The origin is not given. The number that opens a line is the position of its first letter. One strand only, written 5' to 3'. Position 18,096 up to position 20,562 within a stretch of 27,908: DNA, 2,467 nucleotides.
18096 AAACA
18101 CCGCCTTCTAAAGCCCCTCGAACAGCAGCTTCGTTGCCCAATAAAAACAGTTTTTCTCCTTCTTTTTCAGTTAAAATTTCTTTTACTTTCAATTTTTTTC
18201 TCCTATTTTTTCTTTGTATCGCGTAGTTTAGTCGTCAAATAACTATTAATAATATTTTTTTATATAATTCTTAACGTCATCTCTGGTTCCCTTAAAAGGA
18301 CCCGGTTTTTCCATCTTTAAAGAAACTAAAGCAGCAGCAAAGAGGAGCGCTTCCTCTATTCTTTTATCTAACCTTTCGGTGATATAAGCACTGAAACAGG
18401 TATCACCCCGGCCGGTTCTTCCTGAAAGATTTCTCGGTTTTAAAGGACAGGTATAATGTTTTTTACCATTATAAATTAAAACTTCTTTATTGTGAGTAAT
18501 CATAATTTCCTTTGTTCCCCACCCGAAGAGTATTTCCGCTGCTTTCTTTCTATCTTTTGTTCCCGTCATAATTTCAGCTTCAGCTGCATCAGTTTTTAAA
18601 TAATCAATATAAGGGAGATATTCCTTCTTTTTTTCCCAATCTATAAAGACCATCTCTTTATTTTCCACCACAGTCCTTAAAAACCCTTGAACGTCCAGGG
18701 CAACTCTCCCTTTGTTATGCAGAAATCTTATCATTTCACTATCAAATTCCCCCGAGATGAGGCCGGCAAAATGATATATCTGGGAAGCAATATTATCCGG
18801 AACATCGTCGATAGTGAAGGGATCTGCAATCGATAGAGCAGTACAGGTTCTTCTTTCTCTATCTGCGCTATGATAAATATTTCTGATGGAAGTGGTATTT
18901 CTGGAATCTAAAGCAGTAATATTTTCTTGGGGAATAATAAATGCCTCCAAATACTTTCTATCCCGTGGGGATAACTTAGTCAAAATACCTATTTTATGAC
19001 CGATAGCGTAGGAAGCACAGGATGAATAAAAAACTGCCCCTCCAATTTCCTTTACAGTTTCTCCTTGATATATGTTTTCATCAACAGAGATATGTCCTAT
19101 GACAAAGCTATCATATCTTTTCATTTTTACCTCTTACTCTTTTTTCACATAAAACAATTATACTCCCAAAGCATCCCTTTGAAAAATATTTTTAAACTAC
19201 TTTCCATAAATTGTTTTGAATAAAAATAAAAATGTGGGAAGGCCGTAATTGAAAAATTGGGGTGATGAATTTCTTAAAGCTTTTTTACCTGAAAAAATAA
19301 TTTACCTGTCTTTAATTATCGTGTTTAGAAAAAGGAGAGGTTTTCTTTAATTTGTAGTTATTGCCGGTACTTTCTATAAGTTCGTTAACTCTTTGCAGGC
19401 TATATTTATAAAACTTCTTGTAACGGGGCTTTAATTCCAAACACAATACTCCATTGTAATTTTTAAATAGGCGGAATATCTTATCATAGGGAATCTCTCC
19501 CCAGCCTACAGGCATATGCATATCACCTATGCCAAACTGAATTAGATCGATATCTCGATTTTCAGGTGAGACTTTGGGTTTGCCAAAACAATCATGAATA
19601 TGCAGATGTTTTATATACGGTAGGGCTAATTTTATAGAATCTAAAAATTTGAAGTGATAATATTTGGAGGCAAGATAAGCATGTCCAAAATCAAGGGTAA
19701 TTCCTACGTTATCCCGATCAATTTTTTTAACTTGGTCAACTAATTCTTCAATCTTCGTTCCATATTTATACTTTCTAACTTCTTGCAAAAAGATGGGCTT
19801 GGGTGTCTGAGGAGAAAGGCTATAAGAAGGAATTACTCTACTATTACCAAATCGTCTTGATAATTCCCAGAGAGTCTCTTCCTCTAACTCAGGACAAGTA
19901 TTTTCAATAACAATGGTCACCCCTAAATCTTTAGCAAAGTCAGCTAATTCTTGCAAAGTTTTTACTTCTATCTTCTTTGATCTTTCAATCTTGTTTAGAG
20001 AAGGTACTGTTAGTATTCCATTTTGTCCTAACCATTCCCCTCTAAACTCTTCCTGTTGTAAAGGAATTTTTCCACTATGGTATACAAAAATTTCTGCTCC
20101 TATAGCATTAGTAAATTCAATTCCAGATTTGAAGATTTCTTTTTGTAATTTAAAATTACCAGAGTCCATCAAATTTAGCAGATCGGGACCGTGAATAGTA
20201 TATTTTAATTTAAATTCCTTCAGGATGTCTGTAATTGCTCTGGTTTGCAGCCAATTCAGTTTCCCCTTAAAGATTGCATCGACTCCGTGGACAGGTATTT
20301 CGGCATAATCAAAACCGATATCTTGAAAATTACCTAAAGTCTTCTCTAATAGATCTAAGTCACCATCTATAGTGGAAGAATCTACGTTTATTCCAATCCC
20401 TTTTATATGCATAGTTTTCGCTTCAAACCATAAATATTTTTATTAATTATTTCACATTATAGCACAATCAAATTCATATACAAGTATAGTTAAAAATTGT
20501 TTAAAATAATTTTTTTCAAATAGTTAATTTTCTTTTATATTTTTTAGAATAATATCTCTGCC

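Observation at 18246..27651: Candidate undescribed PPi-driven cyclitol/sugar-phosphate pathway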

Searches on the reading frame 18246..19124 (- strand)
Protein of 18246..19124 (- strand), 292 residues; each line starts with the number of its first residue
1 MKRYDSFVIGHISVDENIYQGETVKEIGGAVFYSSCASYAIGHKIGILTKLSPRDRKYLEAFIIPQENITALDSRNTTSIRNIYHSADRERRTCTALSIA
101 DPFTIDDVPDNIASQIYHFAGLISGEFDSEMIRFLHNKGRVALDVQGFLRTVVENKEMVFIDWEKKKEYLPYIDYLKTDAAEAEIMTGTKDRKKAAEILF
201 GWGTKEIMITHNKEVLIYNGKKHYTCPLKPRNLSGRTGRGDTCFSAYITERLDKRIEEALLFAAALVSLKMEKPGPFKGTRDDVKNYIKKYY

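Call 3: search_protein_families(library=pfam, proteins=[window:18246-19124:-])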
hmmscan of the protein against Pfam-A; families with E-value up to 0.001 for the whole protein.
window:18246-19124:- (292 aa): 1 family
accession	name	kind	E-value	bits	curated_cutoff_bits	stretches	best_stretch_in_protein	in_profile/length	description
PF00294.29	PfkB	-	6.8e-11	42.5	25.8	1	89-276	101-295/302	pfkB family carbohydrate kinase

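Call 4: search_protein_families(library=ncbifam, proteins=[window:18246-19124:-])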
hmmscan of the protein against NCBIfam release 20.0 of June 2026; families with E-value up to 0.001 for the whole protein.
window:18246-19124:- (292 aa): 4 families
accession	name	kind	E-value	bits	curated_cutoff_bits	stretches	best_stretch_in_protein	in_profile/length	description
NF049991.1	TagKinase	equivalog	2.9e-06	26.3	420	1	169-289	191-316/321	tagatose kinase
TIGR02152.1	D_ribokin_bact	equivalog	2.1e-05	24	299.65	1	165-275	168-285/298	ribokinase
NF041332.1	KDG_KDGal_kin_Halo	equivalog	0.00014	21.4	440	1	166-288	183-310/320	bifunctional 2-dehydro-3-deoxygluconokinase/2-dehydro-3-deoxygalactonokinase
NF008353.0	PRK11142.1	equivalog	0.00048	19.7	341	1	166-276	172-289/307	ribokinase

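Call 5: search_solved_structures(query=window:18246-19124:-, max_evalue=0.001, show_alignments=2)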
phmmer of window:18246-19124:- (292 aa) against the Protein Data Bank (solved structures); distinct sequences matched with E-value up to 0.001: 6.
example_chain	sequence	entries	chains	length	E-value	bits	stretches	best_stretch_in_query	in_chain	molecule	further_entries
1vk4_A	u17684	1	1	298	2.6e-48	168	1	8-282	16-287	PfkB Carbohydrate kinase TM0415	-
5ysp_A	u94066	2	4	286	2.8e-48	167.9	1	9-282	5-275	TM0415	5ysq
7e4l_A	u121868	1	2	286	3e-47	164.5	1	9-282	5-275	PfkB domain-containing protein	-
3h49_A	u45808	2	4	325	0.00034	23.3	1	168-281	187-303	Ribokinase | Uncharacterized sugar kinase ydjH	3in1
3i3y_A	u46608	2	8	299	0.00089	21.9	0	194-263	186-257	Carbohydrate kinase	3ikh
3kd6_A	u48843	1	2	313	0.00091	21.9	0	164-280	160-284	Carbohydrate kinase, PfkB family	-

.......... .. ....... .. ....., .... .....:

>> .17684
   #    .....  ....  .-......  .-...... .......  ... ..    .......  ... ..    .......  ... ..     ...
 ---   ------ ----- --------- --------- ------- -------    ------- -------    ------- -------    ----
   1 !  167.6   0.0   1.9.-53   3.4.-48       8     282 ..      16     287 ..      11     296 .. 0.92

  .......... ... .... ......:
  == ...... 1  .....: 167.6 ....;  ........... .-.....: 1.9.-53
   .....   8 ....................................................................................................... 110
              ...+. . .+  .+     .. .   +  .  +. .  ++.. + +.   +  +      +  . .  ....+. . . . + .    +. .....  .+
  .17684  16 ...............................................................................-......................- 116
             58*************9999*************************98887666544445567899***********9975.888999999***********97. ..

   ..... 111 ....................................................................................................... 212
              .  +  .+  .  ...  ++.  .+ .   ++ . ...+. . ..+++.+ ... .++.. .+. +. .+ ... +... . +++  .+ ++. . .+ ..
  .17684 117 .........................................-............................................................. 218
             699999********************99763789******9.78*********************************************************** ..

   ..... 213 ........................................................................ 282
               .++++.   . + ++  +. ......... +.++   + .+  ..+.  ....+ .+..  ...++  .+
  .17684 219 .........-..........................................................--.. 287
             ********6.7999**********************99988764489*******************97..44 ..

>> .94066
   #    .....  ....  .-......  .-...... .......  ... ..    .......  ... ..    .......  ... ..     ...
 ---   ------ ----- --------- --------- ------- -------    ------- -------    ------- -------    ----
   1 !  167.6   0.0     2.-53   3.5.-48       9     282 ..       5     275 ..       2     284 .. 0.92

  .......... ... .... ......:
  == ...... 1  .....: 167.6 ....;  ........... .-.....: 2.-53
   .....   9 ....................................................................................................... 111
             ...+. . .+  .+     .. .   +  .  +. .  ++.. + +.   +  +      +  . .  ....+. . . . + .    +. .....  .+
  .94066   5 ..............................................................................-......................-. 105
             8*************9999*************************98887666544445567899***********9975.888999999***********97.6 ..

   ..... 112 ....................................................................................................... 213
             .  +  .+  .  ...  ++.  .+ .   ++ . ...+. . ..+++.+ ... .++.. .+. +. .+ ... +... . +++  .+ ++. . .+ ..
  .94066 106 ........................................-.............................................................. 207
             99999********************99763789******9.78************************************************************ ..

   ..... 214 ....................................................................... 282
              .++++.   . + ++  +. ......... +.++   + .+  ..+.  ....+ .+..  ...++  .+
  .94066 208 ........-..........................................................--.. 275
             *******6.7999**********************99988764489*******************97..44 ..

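Call 62: find_homologous_proteins(query=window:18246-19124:-, max_evalue=1e-20)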
Query window:18246-19124:- (292 aa): 4385 proteins with E <= 1e-20 among 5777 candidates; the best 120 are listed. Only proteins of 160 to 511 residues were searched: fused or split forms outside these lengths cannot appear, so this answer is no evidence that the protein stands alone or is whole; lengths 'longer' or 'shorter' looks for them.
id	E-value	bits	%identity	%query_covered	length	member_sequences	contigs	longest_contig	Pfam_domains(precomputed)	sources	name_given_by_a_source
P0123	2.0e-194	662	100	100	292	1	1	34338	PF00294.30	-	-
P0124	6.3e-191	651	98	100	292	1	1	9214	PF00294.30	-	-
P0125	3.2e-190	648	98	100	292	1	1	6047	PF00294.30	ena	-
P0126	1.5e-189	646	97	100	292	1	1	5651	PF00294.30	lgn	-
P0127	5.1e-189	645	97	100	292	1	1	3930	PF00294.30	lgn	-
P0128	1.1e-187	640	97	100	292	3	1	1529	PF00294.30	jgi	-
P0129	5.5e-186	635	96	100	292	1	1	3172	PF00294.30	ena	-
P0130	3.0e-185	632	95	100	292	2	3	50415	PF00294.30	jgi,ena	-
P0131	5.9e-185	631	95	100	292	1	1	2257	PF00294.30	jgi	-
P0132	5.4e-184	628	95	100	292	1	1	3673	PF00294.30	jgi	-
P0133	7.5e-184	628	95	100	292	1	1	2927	PF00294.30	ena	-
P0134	1.8e-182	623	93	100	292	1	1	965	PF00294.30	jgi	-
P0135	7.1e-182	621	92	100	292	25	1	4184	PF00294.30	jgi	-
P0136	1.6e-179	613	92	100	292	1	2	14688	PF00294.30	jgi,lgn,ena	-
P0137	7.1e-179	611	92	100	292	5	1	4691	PF00294.30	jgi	-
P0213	3.9e-167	573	85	100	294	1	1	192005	PF00294.30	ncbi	ncbi:MAG: ribokinase [Candidatus Atribacteria bacterium]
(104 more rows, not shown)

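Call 63: find_encoding_contigs(protein=P0213, flank=10000, max_places=1)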
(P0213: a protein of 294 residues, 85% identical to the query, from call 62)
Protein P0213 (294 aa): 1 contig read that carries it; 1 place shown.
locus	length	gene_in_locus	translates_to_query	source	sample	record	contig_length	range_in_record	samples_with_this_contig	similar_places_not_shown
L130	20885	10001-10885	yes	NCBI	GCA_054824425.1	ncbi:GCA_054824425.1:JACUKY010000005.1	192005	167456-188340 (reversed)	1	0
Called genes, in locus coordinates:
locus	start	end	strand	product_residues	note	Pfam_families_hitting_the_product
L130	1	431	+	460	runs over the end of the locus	PF01547:SBP_bac_1, PF13416:SBP_bac_8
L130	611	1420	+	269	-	PF00528:BPD_transp_1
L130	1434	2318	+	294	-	PF00528:BPD_transp_1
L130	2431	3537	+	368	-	PF01261:AP_endonuc_2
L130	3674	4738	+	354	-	PF01208:URO-D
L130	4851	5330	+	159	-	PF07786:HGSNAT_cat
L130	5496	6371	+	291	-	PF00892:EamA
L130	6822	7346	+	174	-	PF00528:BPD_transp_1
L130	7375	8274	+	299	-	PF00528:BPD_transp_1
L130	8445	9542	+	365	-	PF01261:AP_endonuc_2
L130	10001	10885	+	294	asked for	PF00294:PfkB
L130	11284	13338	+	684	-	PF03030:H_PPase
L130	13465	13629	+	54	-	-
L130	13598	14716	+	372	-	-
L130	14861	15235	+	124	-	PF01558:POR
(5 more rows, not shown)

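Call 64: find_encoding_contigs(protein=P0130, flank=10000, max_places=1)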
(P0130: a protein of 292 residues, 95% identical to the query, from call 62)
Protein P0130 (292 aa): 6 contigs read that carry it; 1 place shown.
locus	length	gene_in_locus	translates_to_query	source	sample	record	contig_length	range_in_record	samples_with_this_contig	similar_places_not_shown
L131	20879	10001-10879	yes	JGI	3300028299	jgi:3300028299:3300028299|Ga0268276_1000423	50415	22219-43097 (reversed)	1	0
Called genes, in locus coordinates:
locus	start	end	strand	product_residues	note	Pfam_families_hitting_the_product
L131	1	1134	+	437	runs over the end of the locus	PF00365:PFK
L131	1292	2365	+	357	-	-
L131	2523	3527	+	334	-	PF01547:SBP_bac_1, PF13416:SBP_bac_8, PF13531:SBP_bac_11, PF13343:SBP_bac_6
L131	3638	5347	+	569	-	PF00528:BPD_transp_1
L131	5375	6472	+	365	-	PF00005:ABC_tran, PF08402:TOBE_2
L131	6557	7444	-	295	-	PF00294:PfkB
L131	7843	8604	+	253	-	-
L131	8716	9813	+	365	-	PF01261:AP_endonuc_2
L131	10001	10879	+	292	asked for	PF00294:PfkB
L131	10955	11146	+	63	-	PF01558:POR (weak)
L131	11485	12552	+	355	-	PF00480:ROK (faint), PF00871:Acetate_kinase, PF01869:BcrAD_BadFG (weak)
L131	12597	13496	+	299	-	PF01515:PTA_PTB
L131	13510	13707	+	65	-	PF01894:YjbQ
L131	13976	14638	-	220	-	PF01895:PhoU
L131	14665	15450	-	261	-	PF02463:SMC_N (weak), PF00005:ABC_tran, PF13401:AAA_22 (weak), PF13304:AAA_21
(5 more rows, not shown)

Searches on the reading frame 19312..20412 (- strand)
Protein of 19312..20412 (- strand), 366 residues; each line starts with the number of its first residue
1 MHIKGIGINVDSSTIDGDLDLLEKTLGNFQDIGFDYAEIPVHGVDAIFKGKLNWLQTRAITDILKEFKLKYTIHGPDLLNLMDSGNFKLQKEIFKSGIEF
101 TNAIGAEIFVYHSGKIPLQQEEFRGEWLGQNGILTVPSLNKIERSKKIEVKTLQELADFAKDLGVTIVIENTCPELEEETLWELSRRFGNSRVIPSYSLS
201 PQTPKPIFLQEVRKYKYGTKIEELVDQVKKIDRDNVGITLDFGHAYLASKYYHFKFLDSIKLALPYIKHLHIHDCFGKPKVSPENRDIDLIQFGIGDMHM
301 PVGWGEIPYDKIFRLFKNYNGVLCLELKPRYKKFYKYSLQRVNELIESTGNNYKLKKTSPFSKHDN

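Call 3: search_protein_families(library=pfam, proteins=[window:19312-20412:-])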
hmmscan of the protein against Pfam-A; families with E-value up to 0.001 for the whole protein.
window:19312-20412:- (366 aa): 1 family
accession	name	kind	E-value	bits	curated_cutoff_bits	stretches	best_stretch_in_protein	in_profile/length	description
PF01261.30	AP_endonuc_2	-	6.8e-31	108.3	31.1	2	217-329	134-231/249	Xylose isomerase-like TIM barrel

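Call 4: search_protein_families(library=ncbifam, proteins=[window:19312-20412:-])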
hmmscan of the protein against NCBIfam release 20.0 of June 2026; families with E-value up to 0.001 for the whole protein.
window:19312-20412:- (366 aa): 3 families
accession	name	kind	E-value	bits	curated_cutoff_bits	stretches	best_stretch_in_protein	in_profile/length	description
NF041277.1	coba_remo_CbiR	equivalog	7e-08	32.3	105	0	231-327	157-234/249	cobamide remodeling phosphodiesterase CbiR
NF051856.1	PsicseEpim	equivalog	0.00018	21.4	300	0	222-275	164-213/287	D-psicose 3-epimerase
NF041099.2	keto_glucon_epim_IolO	equivalog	0.00052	19.4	300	0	220-275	163-214/269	5-keto-L-gluconate epimerase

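Call 8: search_solved_structures(query=window:19312-20412:-, max_evalue=0.01)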
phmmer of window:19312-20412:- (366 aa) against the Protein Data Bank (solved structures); distinct sequences matched with E-value up to 0.01: 1.
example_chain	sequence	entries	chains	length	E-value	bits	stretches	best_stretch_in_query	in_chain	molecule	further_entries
3wqo_A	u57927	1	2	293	2.8e-07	33.6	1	218-278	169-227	Uncharacterized protein MJ1311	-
